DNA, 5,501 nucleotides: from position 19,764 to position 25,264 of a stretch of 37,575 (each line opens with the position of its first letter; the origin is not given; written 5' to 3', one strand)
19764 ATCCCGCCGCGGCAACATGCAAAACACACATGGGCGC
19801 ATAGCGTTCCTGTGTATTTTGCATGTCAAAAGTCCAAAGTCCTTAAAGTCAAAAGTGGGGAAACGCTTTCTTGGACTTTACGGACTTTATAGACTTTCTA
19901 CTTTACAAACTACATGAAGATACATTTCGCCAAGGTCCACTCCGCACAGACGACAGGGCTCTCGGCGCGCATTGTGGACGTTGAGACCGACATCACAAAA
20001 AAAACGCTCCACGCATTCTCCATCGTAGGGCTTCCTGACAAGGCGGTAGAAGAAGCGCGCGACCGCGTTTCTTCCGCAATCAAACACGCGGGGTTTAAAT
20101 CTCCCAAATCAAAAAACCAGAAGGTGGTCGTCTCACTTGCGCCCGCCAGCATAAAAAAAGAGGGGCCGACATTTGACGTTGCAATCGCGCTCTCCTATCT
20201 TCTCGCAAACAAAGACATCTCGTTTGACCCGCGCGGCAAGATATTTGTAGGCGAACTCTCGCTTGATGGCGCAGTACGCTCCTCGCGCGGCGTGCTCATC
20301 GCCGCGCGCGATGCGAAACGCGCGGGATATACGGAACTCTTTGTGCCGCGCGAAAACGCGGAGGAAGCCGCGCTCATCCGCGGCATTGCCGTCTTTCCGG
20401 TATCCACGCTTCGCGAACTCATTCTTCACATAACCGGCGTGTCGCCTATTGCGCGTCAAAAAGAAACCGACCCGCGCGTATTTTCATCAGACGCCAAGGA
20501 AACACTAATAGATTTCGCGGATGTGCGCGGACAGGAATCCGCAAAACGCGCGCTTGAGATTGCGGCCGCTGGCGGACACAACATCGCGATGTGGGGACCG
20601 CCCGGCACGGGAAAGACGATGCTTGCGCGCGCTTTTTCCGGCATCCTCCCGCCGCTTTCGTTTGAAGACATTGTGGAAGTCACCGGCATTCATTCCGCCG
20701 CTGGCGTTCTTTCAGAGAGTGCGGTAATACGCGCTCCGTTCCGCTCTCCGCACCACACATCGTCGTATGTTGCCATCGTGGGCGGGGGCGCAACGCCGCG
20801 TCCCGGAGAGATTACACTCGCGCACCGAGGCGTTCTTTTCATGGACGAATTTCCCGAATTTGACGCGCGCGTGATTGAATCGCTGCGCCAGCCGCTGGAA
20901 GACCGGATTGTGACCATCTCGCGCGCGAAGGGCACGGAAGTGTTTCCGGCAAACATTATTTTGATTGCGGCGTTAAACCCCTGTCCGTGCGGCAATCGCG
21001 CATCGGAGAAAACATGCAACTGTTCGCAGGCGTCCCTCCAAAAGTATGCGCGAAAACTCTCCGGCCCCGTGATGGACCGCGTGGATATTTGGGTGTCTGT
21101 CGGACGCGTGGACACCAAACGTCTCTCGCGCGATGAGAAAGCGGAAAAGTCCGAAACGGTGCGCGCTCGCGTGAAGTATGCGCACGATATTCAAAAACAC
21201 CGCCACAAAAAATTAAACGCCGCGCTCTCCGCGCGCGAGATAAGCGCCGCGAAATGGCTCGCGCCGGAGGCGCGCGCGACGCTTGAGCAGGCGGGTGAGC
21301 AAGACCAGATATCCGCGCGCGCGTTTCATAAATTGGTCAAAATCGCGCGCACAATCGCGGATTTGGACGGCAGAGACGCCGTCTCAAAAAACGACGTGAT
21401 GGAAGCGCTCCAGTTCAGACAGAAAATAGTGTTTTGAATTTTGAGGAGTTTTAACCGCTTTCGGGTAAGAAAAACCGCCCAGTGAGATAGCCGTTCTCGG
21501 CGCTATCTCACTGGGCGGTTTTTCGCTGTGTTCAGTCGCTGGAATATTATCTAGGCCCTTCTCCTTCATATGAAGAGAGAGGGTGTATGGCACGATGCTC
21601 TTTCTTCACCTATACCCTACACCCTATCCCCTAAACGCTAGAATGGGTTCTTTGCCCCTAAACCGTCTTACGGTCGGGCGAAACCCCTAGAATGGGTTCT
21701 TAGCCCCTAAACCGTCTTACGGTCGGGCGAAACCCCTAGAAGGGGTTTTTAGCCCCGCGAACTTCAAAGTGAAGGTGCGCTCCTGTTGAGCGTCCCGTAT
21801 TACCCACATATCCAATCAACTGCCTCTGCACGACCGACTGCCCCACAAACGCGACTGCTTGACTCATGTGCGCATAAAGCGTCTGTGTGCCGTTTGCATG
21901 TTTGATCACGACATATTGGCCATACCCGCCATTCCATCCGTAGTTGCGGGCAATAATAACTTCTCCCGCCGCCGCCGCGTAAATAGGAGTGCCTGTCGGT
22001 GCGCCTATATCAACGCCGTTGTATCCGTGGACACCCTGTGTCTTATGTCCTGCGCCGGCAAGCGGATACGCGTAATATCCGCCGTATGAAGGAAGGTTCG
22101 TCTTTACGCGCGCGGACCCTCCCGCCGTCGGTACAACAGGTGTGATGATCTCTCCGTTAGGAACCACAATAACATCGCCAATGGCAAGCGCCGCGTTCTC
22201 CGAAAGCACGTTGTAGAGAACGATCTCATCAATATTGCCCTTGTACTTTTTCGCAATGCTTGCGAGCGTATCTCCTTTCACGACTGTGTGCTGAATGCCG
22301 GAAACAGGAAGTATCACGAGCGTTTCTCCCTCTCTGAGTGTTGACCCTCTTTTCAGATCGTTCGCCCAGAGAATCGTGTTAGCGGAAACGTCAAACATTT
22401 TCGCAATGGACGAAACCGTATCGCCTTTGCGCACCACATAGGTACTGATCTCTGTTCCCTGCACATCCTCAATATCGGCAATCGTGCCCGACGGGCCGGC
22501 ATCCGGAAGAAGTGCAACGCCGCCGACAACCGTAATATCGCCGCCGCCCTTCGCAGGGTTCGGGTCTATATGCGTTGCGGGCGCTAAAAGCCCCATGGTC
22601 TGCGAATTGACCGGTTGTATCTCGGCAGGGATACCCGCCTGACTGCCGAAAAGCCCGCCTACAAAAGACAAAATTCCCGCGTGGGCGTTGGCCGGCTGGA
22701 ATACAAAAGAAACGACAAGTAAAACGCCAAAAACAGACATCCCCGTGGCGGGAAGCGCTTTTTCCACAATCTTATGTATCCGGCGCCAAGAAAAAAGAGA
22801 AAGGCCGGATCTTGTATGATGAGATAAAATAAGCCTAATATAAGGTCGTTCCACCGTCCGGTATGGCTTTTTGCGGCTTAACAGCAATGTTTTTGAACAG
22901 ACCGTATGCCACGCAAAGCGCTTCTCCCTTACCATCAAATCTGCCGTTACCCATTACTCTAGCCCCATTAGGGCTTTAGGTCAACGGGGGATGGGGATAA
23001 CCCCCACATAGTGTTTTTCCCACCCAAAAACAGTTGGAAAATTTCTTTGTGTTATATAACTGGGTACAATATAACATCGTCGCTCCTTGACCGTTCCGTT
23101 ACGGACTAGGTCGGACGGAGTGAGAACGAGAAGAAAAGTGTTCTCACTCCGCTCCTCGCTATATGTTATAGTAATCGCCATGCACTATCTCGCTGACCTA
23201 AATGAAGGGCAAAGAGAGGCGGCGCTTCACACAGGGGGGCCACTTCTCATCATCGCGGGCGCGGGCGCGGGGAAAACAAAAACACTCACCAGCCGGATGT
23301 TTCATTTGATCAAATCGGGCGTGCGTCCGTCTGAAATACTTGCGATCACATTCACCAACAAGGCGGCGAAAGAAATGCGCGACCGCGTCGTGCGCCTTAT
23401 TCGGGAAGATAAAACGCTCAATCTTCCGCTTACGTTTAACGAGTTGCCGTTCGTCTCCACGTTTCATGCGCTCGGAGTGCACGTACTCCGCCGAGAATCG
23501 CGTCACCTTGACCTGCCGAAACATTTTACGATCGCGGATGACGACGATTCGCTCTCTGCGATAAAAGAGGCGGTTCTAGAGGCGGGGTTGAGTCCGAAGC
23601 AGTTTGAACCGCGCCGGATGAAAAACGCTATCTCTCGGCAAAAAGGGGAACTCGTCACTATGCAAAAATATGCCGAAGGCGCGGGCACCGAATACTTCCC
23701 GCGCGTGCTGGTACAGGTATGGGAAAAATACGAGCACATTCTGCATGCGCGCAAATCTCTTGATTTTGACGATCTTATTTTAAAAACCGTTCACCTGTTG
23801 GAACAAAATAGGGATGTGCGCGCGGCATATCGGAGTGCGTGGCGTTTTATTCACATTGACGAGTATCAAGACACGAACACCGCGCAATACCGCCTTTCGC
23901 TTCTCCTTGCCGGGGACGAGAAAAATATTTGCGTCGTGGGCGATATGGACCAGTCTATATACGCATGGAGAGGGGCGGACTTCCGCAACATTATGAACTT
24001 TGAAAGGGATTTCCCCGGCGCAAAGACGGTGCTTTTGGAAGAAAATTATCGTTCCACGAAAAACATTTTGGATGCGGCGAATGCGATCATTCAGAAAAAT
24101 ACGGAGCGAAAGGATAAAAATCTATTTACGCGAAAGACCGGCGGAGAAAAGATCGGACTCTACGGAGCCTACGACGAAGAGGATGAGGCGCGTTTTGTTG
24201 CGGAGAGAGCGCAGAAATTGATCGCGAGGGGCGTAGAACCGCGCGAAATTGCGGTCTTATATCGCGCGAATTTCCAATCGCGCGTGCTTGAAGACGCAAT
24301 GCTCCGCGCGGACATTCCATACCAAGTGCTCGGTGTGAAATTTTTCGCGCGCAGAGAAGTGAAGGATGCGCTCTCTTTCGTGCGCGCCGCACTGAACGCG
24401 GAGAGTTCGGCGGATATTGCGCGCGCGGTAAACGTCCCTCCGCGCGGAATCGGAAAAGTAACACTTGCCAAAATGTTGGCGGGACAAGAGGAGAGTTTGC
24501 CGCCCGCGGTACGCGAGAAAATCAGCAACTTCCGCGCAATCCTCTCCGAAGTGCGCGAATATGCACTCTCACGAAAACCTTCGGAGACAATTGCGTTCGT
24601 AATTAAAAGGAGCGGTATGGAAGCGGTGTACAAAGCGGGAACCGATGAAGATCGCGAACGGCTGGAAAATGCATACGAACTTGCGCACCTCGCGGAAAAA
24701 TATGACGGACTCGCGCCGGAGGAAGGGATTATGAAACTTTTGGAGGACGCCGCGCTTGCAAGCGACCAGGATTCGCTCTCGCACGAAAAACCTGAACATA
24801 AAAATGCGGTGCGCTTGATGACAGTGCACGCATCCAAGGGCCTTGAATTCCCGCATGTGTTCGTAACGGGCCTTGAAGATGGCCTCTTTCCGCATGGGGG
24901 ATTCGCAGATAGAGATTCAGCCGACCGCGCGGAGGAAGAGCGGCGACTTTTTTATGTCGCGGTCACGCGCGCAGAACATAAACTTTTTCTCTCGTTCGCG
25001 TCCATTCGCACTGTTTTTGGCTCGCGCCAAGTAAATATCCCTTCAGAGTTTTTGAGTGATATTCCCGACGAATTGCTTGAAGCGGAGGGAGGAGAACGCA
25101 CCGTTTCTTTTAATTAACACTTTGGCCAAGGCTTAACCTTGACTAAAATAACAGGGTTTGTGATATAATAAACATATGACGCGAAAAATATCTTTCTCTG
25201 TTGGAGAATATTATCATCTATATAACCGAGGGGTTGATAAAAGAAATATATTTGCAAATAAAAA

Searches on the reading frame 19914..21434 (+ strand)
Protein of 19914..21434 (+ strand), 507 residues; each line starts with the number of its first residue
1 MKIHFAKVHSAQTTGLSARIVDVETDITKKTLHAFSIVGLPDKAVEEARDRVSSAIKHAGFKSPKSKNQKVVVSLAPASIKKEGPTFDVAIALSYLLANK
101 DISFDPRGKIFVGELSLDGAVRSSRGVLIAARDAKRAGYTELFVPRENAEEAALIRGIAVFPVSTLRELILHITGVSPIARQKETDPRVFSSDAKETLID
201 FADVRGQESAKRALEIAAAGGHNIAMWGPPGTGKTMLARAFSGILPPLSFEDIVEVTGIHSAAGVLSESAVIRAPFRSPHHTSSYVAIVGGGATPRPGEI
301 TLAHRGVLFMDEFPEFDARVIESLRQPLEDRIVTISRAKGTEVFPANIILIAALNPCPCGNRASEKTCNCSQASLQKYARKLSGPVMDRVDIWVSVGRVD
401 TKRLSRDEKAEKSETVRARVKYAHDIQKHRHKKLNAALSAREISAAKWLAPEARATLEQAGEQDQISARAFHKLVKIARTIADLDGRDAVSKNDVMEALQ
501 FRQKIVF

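Call 49: search_protein_families(library=pfam, proteins=[window:19914-21434:+], max_evalue=0.001)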
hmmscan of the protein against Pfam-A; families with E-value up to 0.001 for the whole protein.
window:19914-21434:+ (507 aa): 9 families
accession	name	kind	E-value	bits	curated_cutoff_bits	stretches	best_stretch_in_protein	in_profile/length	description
PF01078.27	Mg_chelatase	-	4.8e-86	287.8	20.3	1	200-402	1-205/207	Magnesium chelatase, subunit ChlI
PF13541.12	ChlI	-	5.8e-34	117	27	1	23-148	1-121/121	Subunit ChlI of Mg-chelatase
PF13335.12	Mg_chelatase_C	-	5.9e-24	84.9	26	1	411-502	2-94/94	Magnesium chelatase, subunit ChlI C-terminal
PF07728.20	AAA_5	-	4.2e-08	33.7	22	1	225-365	3-133/139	AAA domain (dynein-related subfamily)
PF00493.29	MCM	-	2.2e-07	30.6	23.3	1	216-361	52-177/224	MCM P-loop domain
PF00158.32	Sigma54_activat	-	3.3e-05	24.1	20.2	0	292-355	81-142/168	Sigma-54 interaction domain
PF05362.19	Lon_C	-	3.3e-05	24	21.1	1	45-152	70-176/205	Lon protease (S16) C-terminal proteolytic domain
PF00004.35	AAA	-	0.00016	22.6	21.2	1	225-246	2-23/131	ATPase family associated with various cellular activities (AAA)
PF17863.7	AAA_lid_2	-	0.00056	20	22.7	0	466-500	13-47/74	AAA lid domain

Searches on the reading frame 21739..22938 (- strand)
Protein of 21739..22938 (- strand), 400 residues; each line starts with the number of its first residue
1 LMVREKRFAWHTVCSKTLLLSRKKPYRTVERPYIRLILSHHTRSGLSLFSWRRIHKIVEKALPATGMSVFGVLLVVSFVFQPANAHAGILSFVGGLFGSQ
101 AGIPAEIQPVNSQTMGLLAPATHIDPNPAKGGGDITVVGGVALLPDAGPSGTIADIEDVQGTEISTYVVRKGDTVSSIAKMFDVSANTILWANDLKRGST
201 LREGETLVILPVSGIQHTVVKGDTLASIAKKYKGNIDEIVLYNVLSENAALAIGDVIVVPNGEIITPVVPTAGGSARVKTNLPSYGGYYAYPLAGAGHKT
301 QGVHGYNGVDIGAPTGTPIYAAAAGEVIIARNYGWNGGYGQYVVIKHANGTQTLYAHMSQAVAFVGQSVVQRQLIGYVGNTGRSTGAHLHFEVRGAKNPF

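Call 49: search_protein_families(library=pfam, proteins=[window:21739-22938:-], max_evalue=0.001)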
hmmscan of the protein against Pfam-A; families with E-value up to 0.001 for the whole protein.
window:21739-22938:- (400 aa): 5 families
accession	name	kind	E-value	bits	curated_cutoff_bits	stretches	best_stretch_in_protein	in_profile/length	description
PF01551.29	Peptidase_M23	-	8.7e-30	103.2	28.7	1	306-398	3-92/96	Peptidase family M23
PF01476.26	LysM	-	1.4e-22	79.8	20.9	2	217-260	1-43/43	LysM domain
PF23473.1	LysM3_LYK4_5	-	8.6e-12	45.4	29.3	1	166-197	4-35/48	LYK4/5 LysM3 domain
PF23446.1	LysM1_NFP_LYK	-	1.2e-05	26.5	36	0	173-212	16-55/60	NFP/LYK LysM1 domain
PF23462.1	LysM3_NFP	-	0.00029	21.7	28.1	0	166-194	4-32/48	NFP LysM3 domain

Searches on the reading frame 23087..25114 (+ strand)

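Call 49: search_protein_families(library=pfam, proteins=[window:23087-25114:+], max_evalue=0.001)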
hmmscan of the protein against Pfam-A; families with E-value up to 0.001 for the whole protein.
window:23087-25114:+ (676 aa): 7 families
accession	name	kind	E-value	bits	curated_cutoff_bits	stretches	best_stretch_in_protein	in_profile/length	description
PF00580.27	UvrD-helicase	-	4.2e-83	279.6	23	1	38-310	1-271/271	UvrD/REP helicase N-terminal domain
PF13361.12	UvrD_C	-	2e-66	225.2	25.6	1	316-638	2-348/350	UvrD-like helicase C-terminal domain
PF13245.12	AAA_19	-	3.4e-21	76.3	25.1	1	44-293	3-132/134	AAA domain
PF13538.12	UvrD_C_2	-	8e-13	48.5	27.4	2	611-635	27-51/52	UvrD-like helicase C-terminal domain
PF13604.12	AAA_30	-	3.5e-08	33.9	27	0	38-100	2-65/191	AAA domain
PF01443.25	Viral_helicase1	-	5.4e-05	23.6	21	0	569-633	178-224/228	Viral superfamily 1 RNA helicase core domain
PF13087.12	AAA_12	-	9.6e-05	22.5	27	0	353-407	75-131/195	AAA domain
